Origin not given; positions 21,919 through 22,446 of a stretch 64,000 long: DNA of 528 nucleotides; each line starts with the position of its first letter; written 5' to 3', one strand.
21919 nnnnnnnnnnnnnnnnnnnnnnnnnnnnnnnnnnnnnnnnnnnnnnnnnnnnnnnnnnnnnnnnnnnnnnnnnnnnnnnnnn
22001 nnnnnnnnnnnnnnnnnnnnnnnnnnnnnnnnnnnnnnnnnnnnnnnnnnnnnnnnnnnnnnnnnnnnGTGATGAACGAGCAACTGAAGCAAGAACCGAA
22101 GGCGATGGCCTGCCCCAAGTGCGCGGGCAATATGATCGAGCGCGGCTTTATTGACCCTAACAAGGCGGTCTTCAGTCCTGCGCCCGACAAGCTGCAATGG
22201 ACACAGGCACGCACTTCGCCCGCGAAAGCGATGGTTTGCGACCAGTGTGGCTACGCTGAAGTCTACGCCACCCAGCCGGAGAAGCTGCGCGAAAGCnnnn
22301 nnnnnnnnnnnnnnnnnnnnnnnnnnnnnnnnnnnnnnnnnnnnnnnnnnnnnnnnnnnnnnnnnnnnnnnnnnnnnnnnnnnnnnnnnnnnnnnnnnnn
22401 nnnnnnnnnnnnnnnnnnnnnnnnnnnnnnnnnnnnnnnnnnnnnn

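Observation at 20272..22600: Tandem array of seven paralogous small zinc-ribbon genes with no assigned function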

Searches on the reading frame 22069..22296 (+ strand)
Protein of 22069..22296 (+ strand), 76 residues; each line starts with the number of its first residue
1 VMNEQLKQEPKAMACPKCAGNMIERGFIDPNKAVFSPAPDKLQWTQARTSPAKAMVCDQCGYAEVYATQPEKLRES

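Call 4: search_protein_families(library=pfam, max_evalue=1, proteins=[window:22069-22296:+])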
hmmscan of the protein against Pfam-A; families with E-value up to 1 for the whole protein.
seq(76 aa): 16 families
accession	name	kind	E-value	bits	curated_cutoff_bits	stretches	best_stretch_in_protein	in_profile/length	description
PF09855.14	Zn_ribbon_13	-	0.00029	21.4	23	1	15-71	2-52/63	Nucleic-acid-binding protein containing Zn-ribbon domain (DUF2082)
PF20097.4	DUF6487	-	0.00044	21.1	24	1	15-61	1-59/67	Domain of unknown function (DUF6487)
PF05191.20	ADK_lid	-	0.0053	17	26.6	1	50-61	17-28/36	Adenylate kinase, active site lid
PF09723.15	Zn_ribbon_8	-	0.0065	16.9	34.4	1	8-25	22-39/41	Zinc ribbon domain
PF01396.24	Zn_ribbon_Top1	-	0.0083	16.3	32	1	14-25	3-14/39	Topoisomerase DNA binding C4 zinc finger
PF13453.11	Zn_ribbon_TFIIB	-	0.011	15.6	22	1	12-26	19-33/41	Transcription factor zinc-finger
PF08271.17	Zn_Ribbon_TF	-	0.016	15.2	29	1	15-31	22-37/43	TFIIB zinc-binding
PF10058.14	Zn_ribbon_10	-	0.028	14.6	24.2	0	52-61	20-29/54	ER junction formation factor lunapark, zinc ribbon finger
PF24292.1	DUF7479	-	0.039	14.5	27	0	11-24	29-42/60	Domain of unknown function (DUF7479)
PF08274.17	Zn_Ribbon_YjdM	-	0.051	14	30.8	0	55-62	20-27/30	PhnA Zinc-Ribbon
PF15777.11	Anti-TRAP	-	0.07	13.6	32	1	11-21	29-39/59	Tryptophan RNA-binding attenuator protein inhibitory protein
PF07754.17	HVO_2753_ZBP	-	0.087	13.1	33.2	0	13-25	17-29/46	Small zinc finger protein HVO_2753-like, Zn-binding pocket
PF08421.16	Methyltransf_13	-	0.1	13.2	31.3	1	47-63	34-50/62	Putative zinc binding domain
PF02150.21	Zn_ribbon_RPB9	-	0.15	12.4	25.2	0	57-64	24-31/36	RNA polymerases M/15 Kd subunit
PF13240.11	Zn_Ribbon_1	-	0.22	11.8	25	0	52-62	11-21/23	zinc-ribbon domain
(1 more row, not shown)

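Call 8: find_homologous_proteins(query=A2, max_evalue=0.001)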
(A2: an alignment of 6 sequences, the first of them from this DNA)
Query A2 (6 sequences) (76 aa, profile of the alignment): 10 proteins with E <= 0.001 among 6581 candidates.
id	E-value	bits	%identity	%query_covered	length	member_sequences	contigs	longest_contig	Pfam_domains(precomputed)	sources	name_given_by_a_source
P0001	2.0e-30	123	32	83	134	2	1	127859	-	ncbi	-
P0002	4.8e-28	115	29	95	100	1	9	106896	-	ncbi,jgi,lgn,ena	-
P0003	1.4e-27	114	43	37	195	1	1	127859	-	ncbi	-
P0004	3.7e-26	109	54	32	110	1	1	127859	-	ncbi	-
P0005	5.0e-25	105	46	37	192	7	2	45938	-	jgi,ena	-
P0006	7.9e-24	102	50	32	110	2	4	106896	-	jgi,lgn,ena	-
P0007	1.3e-21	94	93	99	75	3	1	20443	-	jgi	-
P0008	3.9e-17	80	43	37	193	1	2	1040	-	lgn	-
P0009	6.7e-14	70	38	17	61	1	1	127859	-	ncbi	-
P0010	1.9e-12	65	41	80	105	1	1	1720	-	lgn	-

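Call 10: find_encoding_contigs(protein=P0002, flank=6000, max_places=8)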
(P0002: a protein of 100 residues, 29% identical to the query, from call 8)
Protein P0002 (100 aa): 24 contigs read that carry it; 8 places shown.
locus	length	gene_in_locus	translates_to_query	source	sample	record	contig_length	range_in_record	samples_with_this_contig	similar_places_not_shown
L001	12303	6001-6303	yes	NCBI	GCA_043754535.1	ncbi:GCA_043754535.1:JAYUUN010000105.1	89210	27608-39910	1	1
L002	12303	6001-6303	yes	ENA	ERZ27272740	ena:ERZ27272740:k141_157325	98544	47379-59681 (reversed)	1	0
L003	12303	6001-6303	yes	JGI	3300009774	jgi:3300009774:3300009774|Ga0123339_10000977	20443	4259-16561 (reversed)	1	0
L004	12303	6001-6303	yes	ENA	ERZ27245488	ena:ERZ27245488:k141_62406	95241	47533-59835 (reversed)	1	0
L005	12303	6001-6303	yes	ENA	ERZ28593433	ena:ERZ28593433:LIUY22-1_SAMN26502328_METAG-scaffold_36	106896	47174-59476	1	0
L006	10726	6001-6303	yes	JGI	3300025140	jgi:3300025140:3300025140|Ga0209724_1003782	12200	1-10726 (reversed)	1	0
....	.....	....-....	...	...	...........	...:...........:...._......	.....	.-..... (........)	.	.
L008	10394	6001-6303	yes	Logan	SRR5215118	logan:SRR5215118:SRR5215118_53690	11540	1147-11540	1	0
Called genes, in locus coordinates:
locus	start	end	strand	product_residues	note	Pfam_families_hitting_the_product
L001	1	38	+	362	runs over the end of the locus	PF13439:Glyco_transf_4, PF13579:Glyco_trans_4_4, PF00534:Glycos_transf_1, PF13692:Glyco_trans_1_4, PF13524:Glyco_trans_1_2 (weak), PF20706:GT4-conflict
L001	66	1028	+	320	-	PF01408:GFO_IDH_MocA, PF08635:ox_reductase_C (weak), PF02894:GFO_IDH_MocA_C (weak), PF22725:GFO_IDH_MocA_C3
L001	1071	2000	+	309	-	PF00296:Bac_luciferase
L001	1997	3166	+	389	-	PF20706:GT4-conflict, PF00534:Glycos_transf_1, PF13692:Glyco_trans_1_4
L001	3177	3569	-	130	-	-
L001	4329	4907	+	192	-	-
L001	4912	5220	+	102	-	-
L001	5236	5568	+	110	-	-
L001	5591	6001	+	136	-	-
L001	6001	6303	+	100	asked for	-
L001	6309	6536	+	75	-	-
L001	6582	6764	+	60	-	-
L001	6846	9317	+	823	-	PF00133:tRNA-synt_1, PF09334:tRNA-synt_1g, PF13603:tRNA-synt_1_2, PF00133:tRNA-synt_1, PF09334:tRNA-synt_1g (weak), PF08264:Anticodon_1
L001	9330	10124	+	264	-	PF07091:FmrO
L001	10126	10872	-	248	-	-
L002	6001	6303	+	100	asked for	-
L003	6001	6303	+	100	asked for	-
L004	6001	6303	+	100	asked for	-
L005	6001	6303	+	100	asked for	-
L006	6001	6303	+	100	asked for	-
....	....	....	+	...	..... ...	-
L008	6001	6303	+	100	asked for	-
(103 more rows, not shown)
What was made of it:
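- The close relative has the same order (call 10).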

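Call 11: find_encoding_contigs(protein=P0001, flank=6000, max_places=3)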
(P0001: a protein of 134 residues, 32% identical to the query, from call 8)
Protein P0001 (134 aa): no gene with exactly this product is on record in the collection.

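Call 25: search_protein_representatives(alignment_id=A3)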
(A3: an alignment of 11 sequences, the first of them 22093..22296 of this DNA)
Query: 11 sequences, 100 profile positions. Proteins with E-value up to 0.001 (for the whole library): 630; up to 1e-10: 19; up to 1e-30: 0. The best 150 are listed.
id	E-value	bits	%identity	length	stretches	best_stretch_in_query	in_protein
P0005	1.1e-29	118.9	-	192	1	2-100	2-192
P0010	2.9e-26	107.9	-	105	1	1-97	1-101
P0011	1.6e-25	105.5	-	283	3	25-99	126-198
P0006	1.3e-24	102.6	-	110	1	1-93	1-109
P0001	4.7e-24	100.8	-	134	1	1-97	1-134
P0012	3.4e-20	88.4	-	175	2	15-97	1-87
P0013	2.6e-19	85.5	-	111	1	4-97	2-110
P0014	1.4e-17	80.0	-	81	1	20-94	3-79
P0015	1.1e-14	70.7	-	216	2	25-94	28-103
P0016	1.2e-14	70.6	-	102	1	1-98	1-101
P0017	4.6e-14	68.7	-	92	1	20-98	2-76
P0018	9.3e-14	67.7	-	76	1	21-94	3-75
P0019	1.1e-13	67.5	-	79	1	21-96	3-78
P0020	3.4e-13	65.9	-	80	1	21-96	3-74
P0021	3.2e-12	62.8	-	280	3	30-94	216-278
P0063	4.3e-08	49.5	-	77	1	28-99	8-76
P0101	2.9e-07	46.9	-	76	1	28-96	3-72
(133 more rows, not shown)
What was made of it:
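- Hundreds of homologs exist as stand-alone proteins (call 25).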

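Call 26: predict_structure(alignment_id=A3)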
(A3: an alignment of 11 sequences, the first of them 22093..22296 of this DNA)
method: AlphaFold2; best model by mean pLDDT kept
length: 68 residues; sequences in the alignment: 11
mean_pLDDT: 82.0   pTM: 0.61
mean pLDDT of the five models: 82.0, 80.2, 80.1, 79.9, 77.9
residues with pLDDT >= 90: 29; 70-90: 25; 50-70: 13; < 50: 1
segments of 3 or more residues with pLDDT < 50: none
pLDDT, mean of each block of 10 residues (from residue 1): 76 89 75 67 91 92 83
secondary structure, 60 per line:
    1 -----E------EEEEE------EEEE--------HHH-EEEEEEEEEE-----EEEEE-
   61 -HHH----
elements in order: E13-17 E24-27 E40-49 E55-59
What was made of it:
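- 22072..22299 (+): M6, 75 aa. It is the minimal type, beginning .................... It is the best conserved member. AF2 pLDDT is 82 (call 26).
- On Pfam Zn_ribbon_13 (PF09855, DUF2082): The AF2 model has four strands with the knuckles paired, at pLDDT 82 (call 26).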

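Call 29: fold_search(model_id=the predicted structure, library=pdb)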
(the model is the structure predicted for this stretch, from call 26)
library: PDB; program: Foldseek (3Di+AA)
matches with E <= 10: 133; with E <= 0.001: 0
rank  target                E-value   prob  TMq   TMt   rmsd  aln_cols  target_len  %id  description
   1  9e6q_Ah               2.7e-01  0.82  0.45  0.36  10.3        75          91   17  Cryo-EM structure of the Pyrobaculum calidifontis 50S ribosomal subunit in complex with Dri (released 2024-11-20)
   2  4c2m_I                2.9e-01  0.80  0.37  0.22   6.2        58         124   16  Structure of RNA polymerase I at 2.8 A resolution (released 2013-10-23)
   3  2qkd                  3.5e-01  0.80  0.38  0.08   5.1        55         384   16  Crystal structure of tandem ZPR1 domains (released 2007-08-07)
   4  4c2m_X                4.2e-01  0.72  0.37  0.23   6.0        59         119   17  Structure of RNA polymerase I at 2.8 A resolution (released 2013-10-23)
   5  6hlq_I                6.0e-01  0.47  0.36  0.23  10.5        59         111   14  Yeast RNA polymerase I* elongation complex bound to nucleotide analog GMPCPP (released 2019-04-03)
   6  2zae_D                1.1e+00  0.47  0.39  0.28   6.2        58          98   17  Crystal structure of protein Ph1601p in complex with protein Ph1771p of archaeal ribonuclease P from Pyrococcus horiko (released 2008-10-14)
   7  6k0b_G                1.1e+00  0.35  0.39  0.24   6.2        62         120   18  cryo-EM structure of archaeal Ribonuclease P with mature tRNA (released 2019-06-19)
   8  7obb_I                1.2e+00  0.66  0.42  0.29   5.1        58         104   14  Cryo-EM structure of human RNA Polymerase I Open Complex (released 2021-12-08)
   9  6k0a_G                1.2e+00  0.35  0.40  0.24   6.1        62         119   18  cryo-EM structure of an archaeal Ribonuclease P (released 2019-06-19)
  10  6hls_I                1.2e+00  0.20  0.30  0.20   7.8        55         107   16  Yeast apo RNA polymerase I* (released 2019-04-03)
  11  7z8q_c                1.2e+00  0.12  0.26  0.03   8.9        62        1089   10  Cryo-EM structure of Mycobacterium tuberculosis RNA polymerase core (released 2023-02-08)
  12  7pp4_c                1.4e+00  0.09  0.24  0.03   8.4        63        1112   10  Cryo-EM structure of Mycobacterium tuberculosis RNA polymerase holoenzyme comprising sigma factor SigB (released 2022-09-21)
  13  4v8p_AC               1.5e+00  0.25  0.39  0.27  12.9        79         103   15  T.thermophila 60S ribosomal subunit in complex with initiation factor 6. (released 2014-07-09)
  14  7oba_I                1.6e+00  0.60  0.42  0.28   5.0        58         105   14  Cryo-EM structure of human RNA Polymerase I in complex with RRN3 (released 2021-12-08)
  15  9y9c_OA               1.6e+00  0.33  0.39  0.17   5.6        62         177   18  Cryo-EM map of the in vitro reconstituted RAZR:GP77 complex with AlphaFold-predicted models fitted into the density. (released 2025-12-24)
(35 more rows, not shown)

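Call 31: search_protein_families(library=pfam, alignment_id=A4, max_evalue=0.01)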
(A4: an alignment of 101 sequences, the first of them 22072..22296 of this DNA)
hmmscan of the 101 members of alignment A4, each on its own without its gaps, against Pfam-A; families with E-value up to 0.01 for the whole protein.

A. member 1, window:22072-22296:+ (75 aa): 5 families
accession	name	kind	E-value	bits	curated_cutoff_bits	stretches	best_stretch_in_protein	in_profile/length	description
PF09855.14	Zn_ribbon_13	-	0.00028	21.4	23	1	14-70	2-52/63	Nucleic-acid-binding protein containing Zn-ribbon domain (DUF2082)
PF20097.4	DUF6487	-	0.00042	21.1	24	1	14-60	1-59/67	Domain of unknown function (DUF6487)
PF05191.20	ADK_lid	-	0.0052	17.1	26.6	0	49-60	17-28/36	Adenylate kinase, active site lid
PF09723.15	Zn_ribbon_8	-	0.0064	16.9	34.4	0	7-24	22-39/41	Zinc ribbon domain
PF01396.24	Zn_ribbon_Top1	-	0.008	16.4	32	0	13-24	3-14/39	Topoisomerase DNA binding C4 zinc finger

B. families by the number of members that match (of 101 scanned): 52 families (the first 25 are shown)
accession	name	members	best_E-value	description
PF09855.14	Zn_ribbon_13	68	1.8e-08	Nucleic-acid-binding protein containing Zn-ribbon domain (DUF2082)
PF08271.17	Zn_Ribbon_TF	23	4.1e-05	TFIIB zinc-binding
PF09723.15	Zn_ribbon_8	16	0.00071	Zinc ribbon domain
PF14354.12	Lar_restr_allev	13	0.00015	Restriction alleviation protein Lar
PF13453.11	Zn_ribbon_TFIIB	12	1.7e-05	Transcription factor zinc-finger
PF13248.11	Zn_ribbon_3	10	6.9e-05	zinc-ribbon domain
PF20097.4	DUF6487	9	1e-06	Domain of unknown function (DUF6487)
PF14803.11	Zn_ribbon_Nudix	9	0.00093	Nudix N-terminal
PF12760.12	Zn_ribbon_IS1595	9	0.0016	Transposase zinc-ribbon domain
PF13240.11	Zn_Ribbon_1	8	0.0011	zinc-ribbon domain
PF07754.17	HVO_2753_ZBP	7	0.00038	Small zinc finger protein HVO_2753-like, Zn-binding pocket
PF01096.23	Zn_ribbon_TFIIS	6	0.0012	Transcription factor S-II (TFIIS)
PF12172.15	zf-ChsH2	6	0.0018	ChsH2, rubredoxin-like zinc ribbon domain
PF08274.17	Zn_Ribbon_YjdM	5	3.2e-05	PhnA Zinc-Ribbon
PF21349.2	RUBY_RBDX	5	0.00053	Rubrerythrin, rubredoxin-like domain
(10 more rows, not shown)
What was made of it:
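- On Pfam Zn_ribbon_13 (PF09855, DUF2082): Of the 101 aligned top single-domain hits, 68 match PF09855, with a best E of 1.8e-8 (call 31).
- Closest known: Pfam Zn_ribbon_13. Same: 68 of the 101 aligned top single-domain hits match PF09855 (call 31).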

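Call 32: find_homologous_proteins(query=A4, max_evalue=0.00001)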
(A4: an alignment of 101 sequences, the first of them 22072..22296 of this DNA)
Query A4 (101 sequences) (75 aa, profile of the alignment): 30 proteins with E <= 0.00001 among 1316 candidates.
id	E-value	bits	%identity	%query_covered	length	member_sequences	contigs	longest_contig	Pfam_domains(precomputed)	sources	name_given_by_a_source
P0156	5.3e-20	89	64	99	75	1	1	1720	-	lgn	-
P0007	4.3e-19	86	93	100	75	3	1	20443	-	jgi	-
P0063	4.6e-16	77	29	93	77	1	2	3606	-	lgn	-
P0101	2.5e-14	71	26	81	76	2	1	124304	PF09855.15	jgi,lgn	jgi:predicted nucleic-acid-binding Zn-ribbon protein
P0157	1.1e-13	69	25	81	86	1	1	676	-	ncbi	-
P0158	1.2e-13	69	35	80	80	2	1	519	PF09855.15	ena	-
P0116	1.2e-13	69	26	81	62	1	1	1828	-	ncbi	-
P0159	2.3e-13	68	35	80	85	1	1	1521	-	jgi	jgi:predicted nucleic-acid-binding Zn-ribbon protein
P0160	2.8e-13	68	32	80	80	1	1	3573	-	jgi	-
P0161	1.0e-12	66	31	80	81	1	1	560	-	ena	-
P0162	2.1e-12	65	32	80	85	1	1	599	-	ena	-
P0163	3.4e-12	64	28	80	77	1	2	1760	-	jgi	jgi:predicted nucleic-acid-binding Zn-ribbon protein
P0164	1.6e-10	59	36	69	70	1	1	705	PF20097.5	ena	-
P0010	2.1e-9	55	41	81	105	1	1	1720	-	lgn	-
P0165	2.2e-9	55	29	85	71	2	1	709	-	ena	-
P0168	5.5e-7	47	25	84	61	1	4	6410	PF09855.15,PF20097.5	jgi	jgi:YgiT-type zinc finger domain-containing protein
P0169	5.8e-7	47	26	69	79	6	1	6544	-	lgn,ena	-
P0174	4.3e-6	44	29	73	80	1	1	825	PF07754.18,PF09855.15,PF20097.5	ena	-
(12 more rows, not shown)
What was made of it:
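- On Pfam Zn_ribbon_13 (PF09855, DUF2082): P0101, P0158 and P0168 carry precomputed PF09855 (call 32).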

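Call 33: find_encoding_contigs(protein=P0010, flank=5000, max_places=5)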
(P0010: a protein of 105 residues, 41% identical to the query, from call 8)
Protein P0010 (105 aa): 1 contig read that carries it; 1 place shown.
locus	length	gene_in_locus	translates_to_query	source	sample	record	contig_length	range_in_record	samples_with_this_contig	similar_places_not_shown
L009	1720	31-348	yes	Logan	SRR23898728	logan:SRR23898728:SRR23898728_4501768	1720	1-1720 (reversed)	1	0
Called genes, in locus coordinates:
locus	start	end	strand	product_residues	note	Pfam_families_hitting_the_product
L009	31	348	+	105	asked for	-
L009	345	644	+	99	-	-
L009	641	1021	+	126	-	-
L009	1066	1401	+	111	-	-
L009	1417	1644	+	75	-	-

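Call 34: find_encoding_contigs(protein=P0008, flank=5000, max_places=5)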
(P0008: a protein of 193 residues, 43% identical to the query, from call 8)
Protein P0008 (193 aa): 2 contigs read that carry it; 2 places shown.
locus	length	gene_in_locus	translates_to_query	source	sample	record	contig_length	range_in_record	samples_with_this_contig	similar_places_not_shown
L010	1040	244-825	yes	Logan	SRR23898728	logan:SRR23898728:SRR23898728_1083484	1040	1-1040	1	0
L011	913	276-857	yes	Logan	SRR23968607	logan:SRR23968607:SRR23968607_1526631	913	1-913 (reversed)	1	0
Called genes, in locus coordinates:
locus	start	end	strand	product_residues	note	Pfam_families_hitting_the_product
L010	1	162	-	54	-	?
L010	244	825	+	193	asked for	-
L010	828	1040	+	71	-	?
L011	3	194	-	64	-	?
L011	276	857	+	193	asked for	-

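Call 45: find_related_loci(query=A6, collection=metagenome_contigs, flank=10000)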
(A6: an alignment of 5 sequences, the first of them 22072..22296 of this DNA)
Query A6 (75 aa) in metagenome_contigs; peptide patterns used: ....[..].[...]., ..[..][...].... (x = any residue, [..] = any of these).
600 stretches matched a pattern (row limit reached: there are more); 7 encode a relative of the query (tblastn E <= 1e-3); 7 distinct loci.
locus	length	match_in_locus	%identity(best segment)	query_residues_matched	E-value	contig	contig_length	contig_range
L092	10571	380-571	38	14-65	1e-8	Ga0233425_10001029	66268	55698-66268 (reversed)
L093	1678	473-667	36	14-66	3e-7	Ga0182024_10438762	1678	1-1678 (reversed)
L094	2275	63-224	36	12-65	3e-6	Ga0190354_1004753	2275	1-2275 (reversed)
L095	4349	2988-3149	36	12-65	4e-6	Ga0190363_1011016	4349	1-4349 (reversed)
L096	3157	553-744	35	13-66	5e-6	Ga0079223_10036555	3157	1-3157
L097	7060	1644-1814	32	10-66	6e-6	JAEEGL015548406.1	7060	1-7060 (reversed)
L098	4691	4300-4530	29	2-67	7e-6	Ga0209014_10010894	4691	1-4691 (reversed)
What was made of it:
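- Tried and rejected: The metagenome scan returned only seven distant singletons (call 45).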

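Call 48: find_encoding_contigs(protein=P0101, flank=4000, max_places=3)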
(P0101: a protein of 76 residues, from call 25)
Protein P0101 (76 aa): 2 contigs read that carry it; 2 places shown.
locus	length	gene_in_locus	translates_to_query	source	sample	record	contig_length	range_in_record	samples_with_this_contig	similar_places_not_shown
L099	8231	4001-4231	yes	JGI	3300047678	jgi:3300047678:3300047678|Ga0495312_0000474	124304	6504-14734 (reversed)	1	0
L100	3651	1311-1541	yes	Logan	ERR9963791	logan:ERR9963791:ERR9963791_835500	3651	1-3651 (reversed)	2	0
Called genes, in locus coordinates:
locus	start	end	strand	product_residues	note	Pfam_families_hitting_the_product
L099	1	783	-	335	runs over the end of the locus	PF04166:PdxA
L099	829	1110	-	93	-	-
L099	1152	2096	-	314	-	PF13624:SurA_N_3, PF13145:Rotamase_2, PF13616:Rotamase_3, PF00639:Rotamase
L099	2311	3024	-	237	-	-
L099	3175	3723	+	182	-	PF07152:YaeQ (weak)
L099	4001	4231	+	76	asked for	PF09855:Zn_ribbon_13 (faint)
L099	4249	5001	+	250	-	PF02230:Abhydrolase_2, PF12146:Hydrolase_4 (faint), PF00561:Abhydrolase_1 (faint), PF01738:DLH (weak), PF03959:FSH1 (weak)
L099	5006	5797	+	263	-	-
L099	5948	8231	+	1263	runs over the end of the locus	PF13927:Ig_3 (faint), PF08309:LVIVD (weak)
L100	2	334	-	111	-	?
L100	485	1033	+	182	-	PF07152:YaeQ (weak)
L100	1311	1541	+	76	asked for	PF09855:Zn_ribbon_13 (faint)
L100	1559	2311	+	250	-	PF02230:Abhydrolase_2, PF12146:Hydrolase_4 (faint), PF00561:Abhydrolase_1 (faint), PF01738:DLH (weak), PF03959:FSH1 (weak)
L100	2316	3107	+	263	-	-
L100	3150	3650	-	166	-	?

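Call 49: find_encoding_contigs(protein=P0063, flank=4000, max_places=3)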
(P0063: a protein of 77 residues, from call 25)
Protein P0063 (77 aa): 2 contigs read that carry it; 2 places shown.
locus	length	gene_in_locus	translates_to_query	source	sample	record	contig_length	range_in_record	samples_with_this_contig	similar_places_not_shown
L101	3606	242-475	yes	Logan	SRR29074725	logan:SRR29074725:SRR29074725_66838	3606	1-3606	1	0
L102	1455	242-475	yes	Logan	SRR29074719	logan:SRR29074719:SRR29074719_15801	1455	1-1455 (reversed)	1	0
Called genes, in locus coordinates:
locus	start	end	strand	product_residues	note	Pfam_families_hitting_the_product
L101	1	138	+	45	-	?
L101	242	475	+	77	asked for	-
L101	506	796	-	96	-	-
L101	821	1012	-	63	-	-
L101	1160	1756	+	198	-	PF06866:DUF1256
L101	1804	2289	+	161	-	PF11667:DUF3267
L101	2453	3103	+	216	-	PF07737:ATLF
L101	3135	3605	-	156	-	?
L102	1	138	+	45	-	?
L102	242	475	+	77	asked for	-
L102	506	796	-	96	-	-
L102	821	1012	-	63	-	-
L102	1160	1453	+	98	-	?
